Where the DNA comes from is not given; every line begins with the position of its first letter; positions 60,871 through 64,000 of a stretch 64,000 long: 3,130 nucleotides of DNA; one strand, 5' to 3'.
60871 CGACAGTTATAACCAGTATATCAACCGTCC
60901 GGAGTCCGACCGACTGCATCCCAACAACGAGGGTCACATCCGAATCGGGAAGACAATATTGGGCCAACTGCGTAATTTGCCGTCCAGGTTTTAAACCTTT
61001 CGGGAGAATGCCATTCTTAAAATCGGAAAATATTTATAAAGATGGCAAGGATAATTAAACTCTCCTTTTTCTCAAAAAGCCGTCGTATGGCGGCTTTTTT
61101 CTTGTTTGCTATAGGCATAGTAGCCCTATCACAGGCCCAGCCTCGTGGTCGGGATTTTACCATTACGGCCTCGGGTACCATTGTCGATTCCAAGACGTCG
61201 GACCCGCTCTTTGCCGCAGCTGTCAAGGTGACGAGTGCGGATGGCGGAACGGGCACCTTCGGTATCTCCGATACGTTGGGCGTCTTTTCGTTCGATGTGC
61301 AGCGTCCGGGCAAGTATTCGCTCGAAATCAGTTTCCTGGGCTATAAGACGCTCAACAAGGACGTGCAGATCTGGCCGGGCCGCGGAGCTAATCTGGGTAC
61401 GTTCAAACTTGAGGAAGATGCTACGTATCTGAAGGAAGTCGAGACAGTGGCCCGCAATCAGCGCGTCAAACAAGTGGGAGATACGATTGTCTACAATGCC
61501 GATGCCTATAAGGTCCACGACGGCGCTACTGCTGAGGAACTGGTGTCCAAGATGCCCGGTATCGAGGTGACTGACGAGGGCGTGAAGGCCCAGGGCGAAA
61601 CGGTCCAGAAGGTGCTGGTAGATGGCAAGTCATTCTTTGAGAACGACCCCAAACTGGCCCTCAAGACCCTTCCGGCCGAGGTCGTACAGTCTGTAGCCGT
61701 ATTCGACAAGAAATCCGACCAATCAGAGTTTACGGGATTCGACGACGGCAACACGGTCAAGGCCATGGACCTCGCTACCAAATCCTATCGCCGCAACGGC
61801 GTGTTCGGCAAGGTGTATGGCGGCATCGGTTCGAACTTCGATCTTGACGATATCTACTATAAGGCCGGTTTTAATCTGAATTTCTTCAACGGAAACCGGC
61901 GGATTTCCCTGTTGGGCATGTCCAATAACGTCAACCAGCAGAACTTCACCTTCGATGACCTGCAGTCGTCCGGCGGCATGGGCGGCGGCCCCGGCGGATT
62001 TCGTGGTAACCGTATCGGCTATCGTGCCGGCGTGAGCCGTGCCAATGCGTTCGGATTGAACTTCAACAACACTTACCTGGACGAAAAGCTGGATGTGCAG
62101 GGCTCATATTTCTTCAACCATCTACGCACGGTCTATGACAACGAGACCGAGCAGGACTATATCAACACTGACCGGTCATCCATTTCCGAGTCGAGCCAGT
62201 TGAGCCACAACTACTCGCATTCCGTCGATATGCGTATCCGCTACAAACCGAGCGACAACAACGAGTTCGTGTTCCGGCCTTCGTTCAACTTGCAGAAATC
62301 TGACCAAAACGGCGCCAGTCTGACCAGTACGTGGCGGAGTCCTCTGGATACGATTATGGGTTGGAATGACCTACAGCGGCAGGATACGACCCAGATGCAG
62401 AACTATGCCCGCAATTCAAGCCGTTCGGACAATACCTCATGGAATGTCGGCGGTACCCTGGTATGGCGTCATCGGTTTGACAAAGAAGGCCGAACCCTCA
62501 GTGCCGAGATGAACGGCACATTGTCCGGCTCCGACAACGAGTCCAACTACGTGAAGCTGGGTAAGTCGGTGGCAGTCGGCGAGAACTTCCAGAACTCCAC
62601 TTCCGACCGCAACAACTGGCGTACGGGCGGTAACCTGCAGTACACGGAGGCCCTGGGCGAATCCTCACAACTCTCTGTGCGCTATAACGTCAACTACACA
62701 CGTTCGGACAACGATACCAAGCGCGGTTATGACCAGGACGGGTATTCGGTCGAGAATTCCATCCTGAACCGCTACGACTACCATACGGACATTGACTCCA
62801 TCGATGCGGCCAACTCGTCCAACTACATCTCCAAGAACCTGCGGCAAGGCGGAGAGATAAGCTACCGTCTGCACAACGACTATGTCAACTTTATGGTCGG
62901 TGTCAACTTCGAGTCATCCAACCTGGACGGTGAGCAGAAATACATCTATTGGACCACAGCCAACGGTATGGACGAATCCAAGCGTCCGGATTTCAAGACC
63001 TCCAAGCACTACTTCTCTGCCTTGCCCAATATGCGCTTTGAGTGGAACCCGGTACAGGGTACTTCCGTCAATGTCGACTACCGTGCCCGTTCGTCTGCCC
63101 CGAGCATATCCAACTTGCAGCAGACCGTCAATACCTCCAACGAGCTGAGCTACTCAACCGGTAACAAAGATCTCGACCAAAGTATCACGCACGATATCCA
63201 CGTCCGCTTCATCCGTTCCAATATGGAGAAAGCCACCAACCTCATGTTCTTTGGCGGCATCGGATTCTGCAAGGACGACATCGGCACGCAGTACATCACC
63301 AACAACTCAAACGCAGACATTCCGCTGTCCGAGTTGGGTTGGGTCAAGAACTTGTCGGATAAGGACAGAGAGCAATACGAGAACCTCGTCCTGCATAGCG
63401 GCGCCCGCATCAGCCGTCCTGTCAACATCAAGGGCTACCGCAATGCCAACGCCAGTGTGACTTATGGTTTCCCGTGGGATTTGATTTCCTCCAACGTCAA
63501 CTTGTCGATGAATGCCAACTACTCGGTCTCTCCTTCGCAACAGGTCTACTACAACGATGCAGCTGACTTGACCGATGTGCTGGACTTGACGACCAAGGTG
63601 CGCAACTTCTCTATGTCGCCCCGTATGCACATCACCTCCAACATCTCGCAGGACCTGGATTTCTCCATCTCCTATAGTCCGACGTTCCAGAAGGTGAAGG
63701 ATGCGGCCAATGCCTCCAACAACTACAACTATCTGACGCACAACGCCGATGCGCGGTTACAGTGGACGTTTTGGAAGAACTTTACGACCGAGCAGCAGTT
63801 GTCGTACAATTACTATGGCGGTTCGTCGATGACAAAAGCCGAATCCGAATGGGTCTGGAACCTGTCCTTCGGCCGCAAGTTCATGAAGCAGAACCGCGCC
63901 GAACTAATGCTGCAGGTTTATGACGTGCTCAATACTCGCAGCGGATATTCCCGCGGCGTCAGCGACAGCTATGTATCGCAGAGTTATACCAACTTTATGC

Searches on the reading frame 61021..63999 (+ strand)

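Call 77: search_protein_families(library=pfam, proteins=[window:61021-63999:+], max_evalue=0.0001)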
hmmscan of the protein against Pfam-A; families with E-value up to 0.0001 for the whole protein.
window:61021-63999:+ (993 aa): 3 families
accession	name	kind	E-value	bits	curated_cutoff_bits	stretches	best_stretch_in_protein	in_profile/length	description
PF14905.12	OMP_b-brl_3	-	3.1e-24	86.2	27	1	484-885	1-332/408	Outer membrane protein beta-barrel family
PF13620.12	CarboxypepD_reg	-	1.9e-11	44.6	32.3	1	51-130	3-81/82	Carboxypeptidase regulatory-like domain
PF13715.12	CarbopepD_reg_2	-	3.4e-11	43.5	32.2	1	51-140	2-86/88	CarboxypepD_reg-like domain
